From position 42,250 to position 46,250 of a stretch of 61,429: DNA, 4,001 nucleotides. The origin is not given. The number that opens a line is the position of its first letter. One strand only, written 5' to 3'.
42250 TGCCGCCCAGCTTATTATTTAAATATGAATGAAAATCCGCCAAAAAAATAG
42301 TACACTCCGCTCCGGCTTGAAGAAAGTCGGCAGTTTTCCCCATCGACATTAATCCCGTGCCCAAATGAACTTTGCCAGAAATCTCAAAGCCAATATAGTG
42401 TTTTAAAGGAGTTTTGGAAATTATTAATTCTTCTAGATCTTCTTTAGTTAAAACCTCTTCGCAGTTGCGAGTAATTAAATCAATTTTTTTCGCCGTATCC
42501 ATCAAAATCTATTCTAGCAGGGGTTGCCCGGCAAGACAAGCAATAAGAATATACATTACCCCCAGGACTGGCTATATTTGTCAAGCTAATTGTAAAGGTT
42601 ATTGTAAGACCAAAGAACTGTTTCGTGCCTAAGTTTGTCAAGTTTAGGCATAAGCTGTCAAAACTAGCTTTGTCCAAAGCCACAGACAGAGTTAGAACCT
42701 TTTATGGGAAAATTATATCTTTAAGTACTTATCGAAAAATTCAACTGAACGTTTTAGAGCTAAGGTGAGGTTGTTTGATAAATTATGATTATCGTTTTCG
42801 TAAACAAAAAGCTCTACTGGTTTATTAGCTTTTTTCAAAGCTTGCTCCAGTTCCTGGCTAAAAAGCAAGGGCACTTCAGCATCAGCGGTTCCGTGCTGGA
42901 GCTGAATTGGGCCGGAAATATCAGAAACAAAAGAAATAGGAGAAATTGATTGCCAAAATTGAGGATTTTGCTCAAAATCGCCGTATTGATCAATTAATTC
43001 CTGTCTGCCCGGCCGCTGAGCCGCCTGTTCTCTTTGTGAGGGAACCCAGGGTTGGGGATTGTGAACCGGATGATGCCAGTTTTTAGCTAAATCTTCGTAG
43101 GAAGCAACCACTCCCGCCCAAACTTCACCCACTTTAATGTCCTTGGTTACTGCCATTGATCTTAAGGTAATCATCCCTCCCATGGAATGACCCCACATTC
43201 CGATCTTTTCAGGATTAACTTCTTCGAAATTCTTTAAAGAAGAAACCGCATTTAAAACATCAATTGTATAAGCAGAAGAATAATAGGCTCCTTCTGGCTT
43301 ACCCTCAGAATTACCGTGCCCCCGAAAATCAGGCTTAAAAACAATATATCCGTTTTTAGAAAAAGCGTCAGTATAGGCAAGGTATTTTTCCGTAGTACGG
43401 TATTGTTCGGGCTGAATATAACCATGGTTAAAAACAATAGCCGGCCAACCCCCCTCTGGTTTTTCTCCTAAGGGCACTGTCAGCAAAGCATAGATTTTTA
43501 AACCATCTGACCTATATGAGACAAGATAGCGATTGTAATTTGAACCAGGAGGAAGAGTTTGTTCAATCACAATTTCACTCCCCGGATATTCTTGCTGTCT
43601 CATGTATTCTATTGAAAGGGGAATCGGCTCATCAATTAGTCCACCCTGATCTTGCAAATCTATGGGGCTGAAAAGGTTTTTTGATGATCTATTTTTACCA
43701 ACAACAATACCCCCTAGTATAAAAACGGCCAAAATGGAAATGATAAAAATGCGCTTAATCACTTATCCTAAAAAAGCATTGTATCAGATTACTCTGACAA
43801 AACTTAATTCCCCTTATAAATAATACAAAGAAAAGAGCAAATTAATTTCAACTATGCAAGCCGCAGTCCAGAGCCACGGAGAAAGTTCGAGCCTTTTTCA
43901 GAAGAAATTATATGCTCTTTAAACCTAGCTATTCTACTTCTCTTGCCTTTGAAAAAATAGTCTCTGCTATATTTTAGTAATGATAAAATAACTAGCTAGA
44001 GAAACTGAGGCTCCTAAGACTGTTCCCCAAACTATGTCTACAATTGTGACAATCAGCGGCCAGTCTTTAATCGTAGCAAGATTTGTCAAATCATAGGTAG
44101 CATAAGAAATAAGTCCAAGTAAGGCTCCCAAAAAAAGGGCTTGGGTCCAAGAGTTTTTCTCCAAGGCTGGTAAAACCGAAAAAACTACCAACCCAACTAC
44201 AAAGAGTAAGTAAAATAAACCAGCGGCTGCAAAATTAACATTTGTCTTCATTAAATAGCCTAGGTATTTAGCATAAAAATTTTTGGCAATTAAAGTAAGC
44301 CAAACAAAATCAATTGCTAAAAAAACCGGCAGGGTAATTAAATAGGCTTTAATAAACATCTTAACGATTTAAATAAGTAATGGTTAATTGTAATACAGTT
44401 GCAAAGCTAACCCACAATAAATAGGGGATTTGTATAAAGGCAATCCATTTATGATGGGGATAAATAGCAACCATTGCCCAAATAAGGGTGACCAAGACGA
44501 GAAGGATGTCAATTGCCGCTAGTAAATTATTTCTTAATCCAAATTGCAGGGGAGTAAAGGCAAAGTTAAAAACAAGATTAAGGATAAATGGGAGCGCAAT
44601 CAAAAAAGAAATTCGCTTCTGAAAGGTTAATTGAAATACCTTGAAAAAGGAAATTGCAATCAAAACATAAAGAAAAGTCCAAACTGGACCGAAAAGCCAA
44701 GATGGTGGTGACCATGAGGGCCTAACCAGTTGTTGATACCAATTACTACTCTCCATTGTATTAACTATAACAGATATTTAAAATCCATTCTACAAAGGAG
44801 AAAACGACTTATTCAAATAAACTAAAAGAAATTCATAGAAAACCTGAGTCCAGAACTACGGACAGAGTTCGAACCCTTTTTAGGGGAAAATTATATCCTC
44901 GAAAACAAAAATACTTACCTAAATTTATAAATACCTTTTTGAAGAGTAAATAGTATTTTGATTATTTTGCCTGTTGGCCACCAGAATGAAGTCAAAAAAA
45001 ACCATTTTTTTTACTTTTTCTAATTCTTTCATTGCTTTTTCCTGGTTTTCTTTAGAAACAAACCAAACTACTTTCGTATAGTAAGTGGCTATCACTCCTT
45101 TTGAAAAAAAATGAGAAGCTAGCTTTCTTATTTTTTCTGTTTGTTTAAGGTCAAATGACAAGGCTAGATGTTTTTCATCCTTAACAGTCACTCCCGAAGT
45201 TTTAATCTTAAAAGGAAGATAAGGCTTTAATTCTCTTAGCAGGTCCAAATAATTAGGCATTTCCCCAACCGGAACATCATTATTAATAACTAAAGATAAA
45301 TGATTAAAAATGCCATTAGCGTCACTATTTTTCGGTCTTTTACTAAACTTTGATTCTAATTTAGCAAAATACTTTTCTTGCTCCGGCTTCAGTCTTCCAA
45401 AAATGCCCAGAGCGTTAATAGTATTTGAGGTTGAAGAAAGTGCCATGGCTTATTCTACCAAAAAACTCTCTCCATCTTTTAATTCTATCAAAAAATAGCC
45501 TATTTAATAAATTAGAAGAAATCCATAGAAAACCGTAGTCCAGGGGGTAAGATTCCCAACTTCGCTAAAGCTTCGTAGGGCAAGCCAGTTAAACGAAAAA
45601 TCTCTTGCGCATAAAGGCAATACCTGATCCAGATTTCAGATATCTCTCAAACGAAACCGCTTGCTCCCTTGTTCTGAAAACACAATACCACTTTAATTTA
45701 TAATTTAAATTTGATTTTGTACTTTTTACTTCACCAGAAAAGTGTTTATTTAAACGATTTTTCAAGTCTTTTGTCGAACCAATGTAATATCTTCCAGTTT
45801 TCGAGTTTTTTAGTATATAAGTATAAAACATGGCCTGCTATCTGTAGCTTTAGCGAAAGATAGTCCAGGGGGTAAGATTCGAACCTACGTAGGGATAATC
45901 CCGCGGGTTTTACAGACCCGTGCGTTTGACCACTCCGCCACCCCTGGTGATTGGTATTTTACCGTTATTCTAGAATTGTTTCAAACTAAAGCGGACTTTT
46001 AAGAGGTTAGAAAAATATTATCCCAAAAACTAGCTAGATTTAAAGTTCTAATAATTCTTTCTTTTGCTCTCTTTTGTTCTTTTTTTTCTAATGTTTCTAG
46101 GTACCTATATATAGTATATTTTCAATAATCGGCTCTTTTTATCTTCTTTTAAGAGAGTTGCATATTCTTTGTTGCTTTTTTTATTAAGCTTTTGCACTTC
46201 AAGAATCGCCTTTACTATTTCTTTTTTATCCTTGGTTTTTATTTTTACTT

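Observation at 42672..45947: Four co-oriented gene cassettes, each followed by a related ~50-nt repeat, fill the gap between tRNA-Tyr and tyrS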

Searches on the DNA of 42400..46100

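Call 73: search_rna_families(source=window, start=42400, end=46100, threshold=evalue, max_evalue=1)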
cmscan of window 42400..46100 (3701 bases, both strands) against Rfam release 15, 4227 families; matches with E-value up to 1: 3.
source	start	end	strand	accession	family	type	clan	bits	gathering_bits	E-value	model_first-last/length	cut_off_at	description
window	45864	45947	-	RF00005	tRNA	Gene; tRNA;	CL00001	56.7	29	8.1e-11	1-71/71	no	tRNA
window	42435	42504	+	RF02823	LPR69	Gene; sRNA;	-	21.8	40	0.16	1-82/82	no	Legionella RNA 69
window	44273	44341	+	RF00521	SAM_alpha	Cis-reg; riboswitch;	-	19.4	36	0.34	1-79/79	no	Alpha-proteobacteria SAM riboswitch aptamer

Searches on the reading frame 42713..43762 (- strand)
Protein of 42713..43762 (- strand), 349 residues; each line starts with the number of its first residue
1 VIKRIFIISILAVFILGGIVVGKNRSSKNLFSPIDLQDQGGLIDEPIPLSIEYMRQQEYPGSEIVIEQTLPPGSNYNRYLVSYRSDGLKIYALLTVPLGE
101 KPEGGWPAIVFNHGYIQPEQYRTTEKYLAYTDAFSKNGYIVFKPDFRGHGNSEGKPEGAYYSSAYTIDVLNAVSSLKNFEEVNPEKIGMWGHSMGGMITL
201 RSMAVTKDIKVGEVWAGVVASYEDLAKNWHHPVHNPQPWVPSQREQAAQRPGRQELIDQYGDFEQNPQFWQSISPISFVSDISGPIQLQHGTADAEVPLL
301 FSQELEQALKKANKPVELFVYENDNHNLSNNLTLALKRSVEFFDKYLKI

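Call 6: search_protein_families(library=pfam, proteins=[window:42713-43762:-], max_evalue=0.01)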
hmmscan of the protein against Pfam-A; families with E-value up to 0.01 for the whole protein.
window:42713-43762:- (349 aa): 15 families
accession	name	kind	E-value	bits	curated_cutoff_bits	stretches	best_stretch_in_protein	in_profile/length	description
PF00326.27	Peptidase_S9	-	2.3e-17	63.6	22.6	2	258-348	117-211/213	Prolyl oligopeptidase family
PF12146.15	Hydrolase_4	-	6.4e-15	55.5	27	1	109-208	7-99/239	Serine aminopeptidase, S33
PF02129.25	Peptidase_S15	-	2.5e-14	54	23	1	86-250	1-164/262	X-Pro dipeptidyl-peptidase (S15 family)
PF01738.24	DLH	-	1.1e-11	45.2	21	2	273-330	133-190/217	Dienelactone hydrolase family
PF00561.26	Abhydrolase_1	-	2e-11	44.5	25.8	1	107-215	1-98/245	alpha/beta hydrolase fold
PF20434.5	BD-FAE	-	2.9e-11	43.7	26.8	1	102-309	9-215/215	BD-FAE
PF05448.18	AXE1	-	1.5e-08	34.3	21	1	86-210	65-201/321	Acetyl xylan esterase (AXE1)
PF12697.13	Abhydrolase_6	-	6.7e-08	33.9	26.3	1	132-298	21-180/217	Alpha/beta hydrolase family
PF02230.22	Abhydrolase_2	-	1.9e-06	28.3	23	1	285-332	158-205/217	Phospholipase/Carboxylesterase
PF08840.17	BAAT_C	-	5.9e-05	23.6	20.9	1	171-328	8-160/210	BAAT / Acyl-CoA thioester hydrolase C terminal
PF07859.19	Abhydrolase_3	-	0.00036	20.8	25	1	167-327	53-207/210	alpha/beta hydrolase fold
PF03583.20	LIP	-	0.0013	18.6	23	1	136-204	24-90/286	Secretory lipase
PF07224.18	Chlorophyllase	-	0.0059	15.9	26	1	102-199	38-130/301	Chlorophyllase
PF07819.20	PGAP1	-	0.0062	16.7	24.3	0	165-214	71-119/233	PGAP1-like alpha/beta domain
PF03403.19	PAF-AH_p_II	-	0.0074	15.3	20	0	174-212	212-248/372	Platelet-activating factor acetylhydrolase, isoform II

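Call 13: find_encoding_contigs(protein=window:42713-43762:-, flank=10000, max_places=10)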
Protein window:42713-43762:- (349 aa): no gene with exactly this product is on record in the collection.

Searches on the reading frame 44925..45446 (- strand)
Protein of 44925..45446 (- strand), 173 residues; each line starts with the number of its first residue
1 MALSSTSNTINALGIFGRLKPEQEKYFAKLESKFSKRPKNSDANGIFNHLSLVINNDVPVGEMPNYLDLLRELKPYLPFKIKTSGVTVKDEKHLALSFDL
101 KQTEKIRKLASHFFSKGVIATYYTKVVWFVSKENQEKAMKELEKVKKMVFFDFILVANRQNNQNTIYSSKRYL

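Call 6: search_protein_families(library=pfam, proteins=[window:44925-45446:-], max_evalue=0.01)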
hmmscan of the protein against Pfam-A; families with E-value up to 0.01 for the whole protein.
window:44925-45446:- (173 aa): 0 families

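Call 74: search_protein_families(library=ncbifam, proteins=[window:44925-45446:-], max_evalue=0.01)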
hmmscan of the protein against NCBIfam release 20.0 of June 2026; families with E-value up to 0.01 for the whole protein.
window:44925-45446:- (173 aa): 0 families

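Call 105: search_protein_representatives(protein=window:44925-45446:-)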
Query: 173 residues. Proteins with E-value up to 0.001 (for the whole library): 27; up to 1e-10: 20; up to 1e-30: 6. The best 27 are listed.
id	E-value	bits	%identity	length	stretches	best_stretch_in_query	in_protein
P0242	8.8e-81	285.9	74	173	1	1-172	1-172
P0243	7.9e-44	165.8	68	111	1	63-172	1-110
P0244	3.0e-33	131.5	43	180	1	4-172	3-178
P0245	1.3e-31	126.1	75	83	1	1-80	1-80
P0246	2.7e-31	125.1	73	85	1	20-102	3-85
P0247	3.3e-31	124.8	50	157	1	11-171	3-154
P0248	3.8e-30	121.4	78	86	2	113-173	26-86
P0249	3.8e-30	121.4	42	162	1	7-164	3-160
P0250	7.4e-25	104.2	45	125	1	2-123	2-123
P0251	1.7e-22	96.5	34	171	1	8-171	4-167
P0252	5.3e-21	91.7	50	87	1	88-173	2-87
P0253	8.3e-20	87.8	38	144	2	82-169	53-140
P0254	1.7e-18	83.6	51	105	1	1-92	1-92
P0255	1.4e-17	80.6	68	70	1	1-65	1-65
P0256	2.1e-17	80.0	42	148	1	4-116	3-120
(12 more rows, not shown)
